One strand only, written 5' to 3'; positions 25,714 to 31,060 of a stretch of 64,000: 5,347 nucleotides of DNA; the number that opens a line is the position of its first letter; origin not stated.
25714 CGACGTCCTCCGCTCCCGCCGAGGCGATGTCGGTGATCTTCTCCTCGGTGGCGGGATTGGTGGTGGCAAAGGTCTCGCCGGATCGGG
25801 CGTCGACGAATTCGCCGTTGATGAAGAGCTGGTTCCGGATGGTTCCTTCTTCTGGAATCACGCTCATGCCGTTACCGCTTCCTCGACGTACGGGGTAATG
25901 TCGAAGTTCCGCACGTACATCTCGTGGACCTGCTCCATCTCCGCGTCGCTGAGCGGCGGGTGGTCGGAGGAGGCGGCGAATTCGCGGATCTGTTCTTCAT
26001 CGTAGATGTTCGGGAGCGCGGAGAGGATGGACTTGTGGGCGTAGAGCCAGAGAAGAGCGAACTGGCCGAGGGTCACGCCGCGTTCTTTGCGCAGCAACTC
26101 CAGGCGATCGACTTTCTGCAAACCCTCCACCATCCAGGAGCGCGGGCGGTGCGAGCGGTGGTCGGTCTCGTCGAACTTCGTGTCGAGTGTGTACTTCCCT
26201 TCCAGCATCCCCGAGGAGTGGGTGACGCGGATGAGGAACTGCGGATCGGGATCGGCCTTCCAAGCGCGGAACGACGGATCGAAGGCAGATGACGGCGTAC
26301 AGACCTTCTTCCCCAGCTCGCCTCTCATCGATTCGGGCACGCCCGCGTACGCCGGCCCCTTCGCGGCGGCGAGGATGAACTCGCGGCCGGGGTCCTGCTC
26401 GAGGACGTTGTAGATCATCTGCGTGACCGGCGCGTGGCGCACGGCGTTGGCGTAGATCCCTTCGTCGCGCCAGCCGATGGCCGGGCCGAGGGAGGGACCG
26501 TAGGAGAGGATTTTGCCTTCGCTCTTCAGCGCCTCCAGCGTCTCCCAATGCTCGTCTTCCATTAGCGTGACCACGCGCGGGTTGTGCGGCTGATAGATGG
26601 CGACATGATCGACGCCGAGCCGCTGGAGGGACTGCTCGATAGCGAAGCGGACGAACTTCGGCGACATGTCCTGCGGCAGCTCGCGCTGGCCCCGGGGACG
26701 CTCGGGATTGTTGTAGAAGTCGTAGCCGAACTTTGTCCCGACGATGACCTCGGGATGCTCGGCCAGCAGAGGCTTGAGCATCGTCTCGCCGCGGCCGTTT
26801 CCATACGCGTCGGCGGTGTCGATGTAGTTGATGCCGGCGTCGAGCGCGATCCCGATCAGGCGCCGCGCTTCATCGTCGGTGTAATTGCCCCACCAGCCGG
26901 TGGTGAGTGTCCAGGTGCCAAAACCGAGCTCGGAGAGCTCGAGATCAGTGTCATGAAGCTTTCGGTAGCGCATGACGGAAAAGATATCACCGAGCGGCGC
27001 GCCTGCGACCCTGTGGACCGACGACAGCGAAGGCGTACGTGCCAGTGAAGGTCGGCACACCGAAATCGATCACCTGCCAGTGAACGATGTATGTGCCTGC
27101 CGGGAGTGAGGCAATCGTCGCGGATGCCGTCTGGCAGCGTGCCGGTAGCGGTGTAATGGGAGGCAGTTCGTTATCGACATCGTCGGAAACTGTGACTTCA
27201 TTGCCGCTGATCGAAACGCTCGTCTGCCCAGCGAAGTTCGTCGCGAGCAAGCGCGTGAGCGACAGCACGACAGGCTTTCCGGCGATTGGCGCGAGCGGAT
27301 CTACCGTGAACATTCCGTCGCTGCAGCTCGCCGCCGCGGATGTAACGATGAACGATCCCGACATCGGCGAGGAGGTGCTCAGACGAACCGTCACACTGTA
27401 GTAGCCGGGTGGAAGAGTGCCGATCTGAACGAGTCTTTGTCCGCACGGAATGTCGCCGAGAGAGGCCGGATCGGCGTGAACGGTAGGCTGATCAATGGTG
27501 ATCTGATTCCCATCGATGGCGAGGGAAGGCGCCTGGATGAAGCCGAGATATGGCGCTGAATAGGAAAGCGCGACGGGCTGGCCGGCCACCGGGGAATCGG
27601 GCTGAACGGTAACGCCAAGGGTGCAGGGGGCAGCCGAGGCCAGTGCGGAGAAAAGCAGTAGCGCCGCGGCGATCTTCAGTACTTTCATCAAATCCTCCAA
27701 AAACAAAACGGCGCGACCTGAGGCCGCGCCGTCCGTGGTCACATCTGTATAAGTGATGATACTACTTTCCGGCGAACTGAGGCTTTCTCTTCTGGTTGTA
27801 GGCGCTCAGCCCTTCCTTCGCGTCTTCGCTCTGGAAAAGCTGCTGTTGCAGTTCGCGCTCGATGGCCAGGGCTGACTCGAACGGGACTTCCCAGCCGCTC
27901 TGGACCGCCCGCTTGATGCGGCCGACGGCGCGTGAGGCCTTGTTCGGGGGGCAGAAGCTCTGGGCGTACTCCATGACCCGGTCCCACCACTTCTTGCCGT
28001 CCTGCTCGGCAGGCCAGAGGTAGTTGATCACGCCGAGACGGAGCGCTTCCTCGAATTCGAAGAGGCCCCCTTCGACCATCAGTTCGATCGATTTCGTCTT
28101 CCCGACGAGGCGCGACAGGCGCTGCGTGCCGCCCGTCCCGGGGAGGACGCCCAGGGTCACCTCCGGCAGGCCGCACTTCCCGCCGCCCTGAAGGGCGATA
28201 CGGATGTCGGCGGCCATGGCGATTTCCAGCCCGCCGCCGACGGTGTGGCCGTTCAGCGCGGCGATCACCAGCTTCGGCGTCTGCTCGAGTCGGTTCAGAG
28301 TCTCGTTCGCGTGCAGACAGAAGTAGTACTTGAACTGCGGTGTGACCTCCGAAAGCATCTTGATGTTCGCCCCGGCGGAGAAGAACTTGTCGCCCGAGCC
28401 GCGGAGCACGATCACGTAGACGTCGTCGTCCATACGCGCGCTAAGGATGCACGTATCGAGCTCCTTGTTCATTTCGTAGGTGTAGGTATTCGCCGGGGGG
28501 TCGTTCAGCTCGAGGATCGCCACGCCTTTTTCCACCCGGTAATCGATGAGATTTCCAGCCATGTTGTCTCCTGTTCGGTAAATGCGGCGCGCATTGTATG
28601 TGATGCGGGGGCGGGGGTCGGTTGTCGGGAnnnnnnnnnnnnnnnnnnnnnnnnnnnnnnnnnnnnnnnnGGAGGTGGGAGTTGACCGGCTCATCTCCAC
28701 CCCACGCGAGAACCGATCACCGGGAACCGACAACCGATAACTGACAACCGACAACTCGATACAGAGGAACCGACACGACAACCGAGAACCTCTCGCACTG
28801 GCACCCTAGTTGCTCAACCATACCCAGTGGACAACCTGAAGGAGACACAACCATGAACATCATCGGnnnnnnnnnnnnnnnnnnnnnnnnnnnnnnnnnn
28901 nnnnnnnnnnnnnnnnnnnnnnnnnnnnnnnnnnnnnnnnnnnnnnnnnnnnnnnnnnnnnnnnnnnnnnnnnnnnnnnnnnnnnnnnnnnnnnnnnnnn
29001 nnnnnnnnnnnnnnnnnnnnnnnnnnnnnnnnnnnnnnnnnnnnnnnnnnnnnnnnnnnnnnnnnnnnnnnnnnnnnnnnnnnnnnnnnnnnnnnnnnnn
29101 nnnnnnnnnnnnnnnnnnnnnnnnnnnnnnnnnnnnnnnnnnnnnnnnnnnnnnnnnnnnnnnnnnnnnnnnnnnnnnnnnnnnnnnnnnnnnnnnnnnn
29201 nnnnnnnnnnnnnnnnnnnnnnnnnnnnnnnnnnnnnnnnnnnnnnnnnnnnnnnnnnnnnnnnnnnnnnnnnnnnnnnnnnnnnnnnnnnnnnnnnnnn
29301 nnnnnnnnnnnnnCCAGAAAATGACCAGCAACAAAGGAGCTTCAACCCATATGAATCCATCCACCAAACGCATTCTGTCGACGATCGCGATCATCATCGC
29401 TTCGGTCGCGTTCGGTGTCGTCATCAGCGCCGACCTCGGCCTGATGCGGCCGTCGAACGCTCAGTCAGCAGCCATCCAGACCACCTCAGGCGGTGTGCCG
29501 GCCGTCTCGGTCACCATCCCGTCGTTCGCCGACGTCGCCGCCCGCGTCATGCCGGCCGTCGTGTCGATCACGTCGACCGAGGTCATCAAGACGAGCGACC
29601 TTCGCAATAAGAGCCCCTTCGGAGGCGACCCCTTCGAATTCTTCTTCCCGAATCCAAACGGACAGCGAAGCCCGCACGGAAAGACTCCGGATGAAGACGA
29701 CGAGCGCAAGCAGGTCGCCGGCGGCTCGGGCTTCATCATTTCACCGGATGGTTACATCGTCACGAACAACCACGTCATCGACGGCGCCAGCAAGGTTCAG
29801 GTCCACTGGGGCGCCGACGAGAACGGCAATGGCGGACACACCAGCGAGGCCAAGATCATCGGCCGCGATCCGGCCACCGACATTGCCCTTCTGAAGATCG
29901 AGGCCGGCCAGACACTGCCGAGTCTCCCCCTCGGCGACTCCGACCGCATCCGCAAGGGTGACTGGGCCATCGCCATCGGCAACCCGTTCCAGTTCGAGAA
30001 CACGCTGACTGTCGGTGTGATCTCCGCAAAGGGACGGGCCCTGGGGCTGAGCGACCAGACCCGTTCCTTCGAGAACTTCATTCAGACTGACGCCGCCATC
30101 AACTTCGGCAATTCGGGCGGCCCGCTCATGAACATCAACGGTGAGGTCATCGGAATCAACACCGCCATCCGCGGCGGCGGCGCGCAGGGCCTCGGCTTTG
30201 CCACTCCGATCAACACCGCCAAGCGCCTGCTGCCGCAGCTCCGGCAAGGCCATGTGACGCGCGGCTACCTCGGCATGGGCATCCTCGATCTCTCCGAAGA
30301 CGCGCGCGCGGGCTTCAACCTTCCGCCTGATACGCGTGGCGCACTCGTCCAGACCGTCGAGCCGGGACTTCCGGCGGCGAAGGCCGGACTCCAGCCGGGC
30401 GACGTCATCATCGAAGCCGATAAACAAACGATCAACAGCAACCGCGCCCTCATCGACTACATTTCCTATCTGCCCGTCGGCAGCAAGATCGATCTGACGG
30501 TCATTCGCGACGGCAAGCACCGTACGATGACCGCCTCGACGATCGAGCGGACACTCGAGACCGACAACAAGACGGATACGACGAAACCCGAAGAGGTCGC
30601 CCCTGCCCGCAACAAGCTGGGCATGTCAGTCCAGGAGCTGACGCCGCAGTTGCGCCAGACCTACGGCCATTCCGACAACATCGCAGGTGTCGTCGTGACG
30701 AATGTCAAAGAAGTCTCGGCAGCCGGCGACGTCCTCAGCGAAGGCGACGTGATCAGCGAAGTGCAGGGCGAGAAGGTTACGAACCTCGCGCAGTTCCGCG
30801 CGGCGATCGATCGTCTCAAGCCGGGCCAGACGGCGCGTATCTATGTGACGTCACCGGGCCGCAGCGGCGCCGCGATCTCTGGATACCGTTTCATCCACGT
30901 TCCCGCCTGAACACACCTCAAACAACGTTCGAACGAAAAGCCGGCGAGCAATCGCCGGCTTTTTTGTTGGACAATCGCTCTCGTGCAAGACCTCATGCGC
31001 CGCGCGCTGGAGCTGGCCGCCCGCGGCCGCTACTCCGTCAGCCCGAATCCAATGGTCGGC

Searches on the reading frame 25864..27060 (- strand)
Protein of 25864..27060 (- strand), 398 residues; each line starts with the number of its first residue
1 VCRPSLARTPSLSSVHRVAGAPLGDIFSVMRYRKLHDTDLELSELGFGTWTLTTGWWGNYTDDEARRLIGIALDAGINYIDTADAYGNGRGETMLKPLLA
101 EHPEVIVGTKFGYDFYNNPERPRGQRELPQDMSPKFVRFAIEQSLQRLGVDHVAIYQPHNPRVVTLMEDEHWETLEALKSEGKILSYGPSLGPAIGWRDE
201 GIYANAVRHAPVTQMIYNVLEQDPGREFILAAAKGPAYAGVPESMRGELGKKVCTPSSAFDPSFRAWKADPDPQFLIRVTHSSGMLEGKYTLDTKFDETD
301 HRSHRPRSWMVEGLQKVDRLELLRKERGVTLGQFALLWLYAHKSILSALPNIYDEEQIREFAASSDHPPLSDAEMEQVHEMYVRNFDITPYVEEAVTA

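Call 77: search_protein_families(library=pfam, proteins=[window:25864-27060:-], max_evalue=0.00001)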
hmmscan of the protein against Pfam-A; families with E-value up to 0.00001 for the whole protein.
window:25864-27060:- (398 aa): 1 family
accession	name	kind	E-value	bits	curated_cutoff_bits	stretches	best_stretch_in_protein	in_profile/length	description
PF00248.27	Aldo_ket_red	-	2.5e-40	138.8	24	2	44-190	1-139/291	Aldo/keto reductase family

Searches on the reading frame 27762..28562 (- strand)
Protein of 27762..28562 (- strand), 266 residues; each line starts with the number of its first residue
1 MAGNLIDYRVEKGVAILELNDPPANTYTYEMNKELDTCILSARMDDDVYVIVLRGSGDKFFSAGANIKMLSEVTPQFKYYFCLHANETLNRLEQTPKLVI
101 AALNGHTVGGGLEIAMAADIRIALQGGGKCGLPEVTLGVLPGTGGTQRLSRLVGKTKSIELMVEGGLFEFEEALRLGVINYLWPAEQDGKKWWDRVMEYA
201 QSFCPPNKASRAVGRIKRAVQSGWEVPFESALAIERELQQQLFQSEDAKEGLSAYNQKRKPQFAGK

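Call 77: search_protein_families(library=pfam, proteins=[window:27762-28562:-], max_evalue=0.00001)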
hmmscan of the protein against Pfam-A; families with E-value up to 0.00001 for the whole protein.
window:27762-28562:- (266 aa): 2 families
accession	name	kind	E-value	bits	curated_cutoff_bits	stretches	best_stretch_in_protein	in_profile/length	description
PF00378.25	ECH_1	-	4.3e-48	164.3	27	1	11-265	3-250/251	Enoyl-CoA hydratase/isomerase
PF16113.10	ECH_2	-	5.5e-24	85.7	27.2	1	15-258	2-241/335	Enoyl-CoA hydratase/isomerase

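Call 90: find_encoding_contigs(protein=window:27762-28562:-, flank=3000, max_places=8)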
Protein window:27762-28562:- (266 aa): no gene with exactly this product is on record in the collection.

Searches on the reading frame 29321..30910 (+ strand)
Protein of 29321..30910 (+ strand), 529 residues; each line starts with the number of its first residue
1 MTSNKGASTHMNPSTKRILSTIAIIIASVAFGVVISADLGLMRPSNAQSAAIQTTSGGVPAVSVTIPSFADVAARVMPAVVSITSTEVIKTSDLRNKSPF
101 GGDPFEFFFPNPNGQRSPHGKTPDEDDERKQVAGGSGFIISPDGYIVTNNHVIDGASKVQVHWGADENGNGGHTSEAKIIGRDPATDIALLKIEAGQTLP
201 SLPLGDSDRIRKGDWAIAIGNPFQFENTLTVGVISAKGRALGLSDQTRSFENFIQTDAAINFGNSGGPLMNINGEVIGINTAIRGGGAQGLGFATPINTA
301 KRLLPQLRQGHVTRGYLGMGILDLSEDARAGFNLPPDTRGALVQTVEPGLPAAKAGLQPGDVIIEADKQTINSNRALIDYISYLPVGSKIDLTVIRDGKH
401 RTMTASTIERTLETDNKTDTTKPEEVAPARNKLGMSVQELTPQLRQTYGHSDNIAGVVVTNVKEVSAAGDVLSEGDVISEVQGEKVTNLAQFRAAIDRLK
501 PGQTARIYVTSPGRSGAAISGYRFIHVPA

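Call 77: search_protein_families(library=pfam, proteins=[window:29321-30910:+], max_evalue=0.00001)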
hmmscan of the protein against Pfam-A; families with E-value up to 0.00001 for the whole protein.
window:29321-30910:+ (529 aa): 5 families
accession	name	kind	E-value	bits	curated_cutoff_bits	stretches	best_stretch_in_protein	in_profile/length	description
PF13365.12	Trypsin_2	-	2.4e-34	119.6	27.6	1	135-279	1-144/144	Trypsin-like peptidase domain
PF13180.12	PDZ_2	-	1.9e-26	92.6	27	2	331-405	4-78/80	PDZ domain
PF00089.32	Trypsin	-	1.2e-24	87.8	20.6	1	136-301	28-217/220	Trypsin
PF00595.29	PDZ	-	2.3e-16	60.4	23.2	2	326-376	21-62/81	PDZ domain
PF17820.7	PDZ_6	-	9.6e-13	48.1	27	1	343-396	2-54/54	PDZ domain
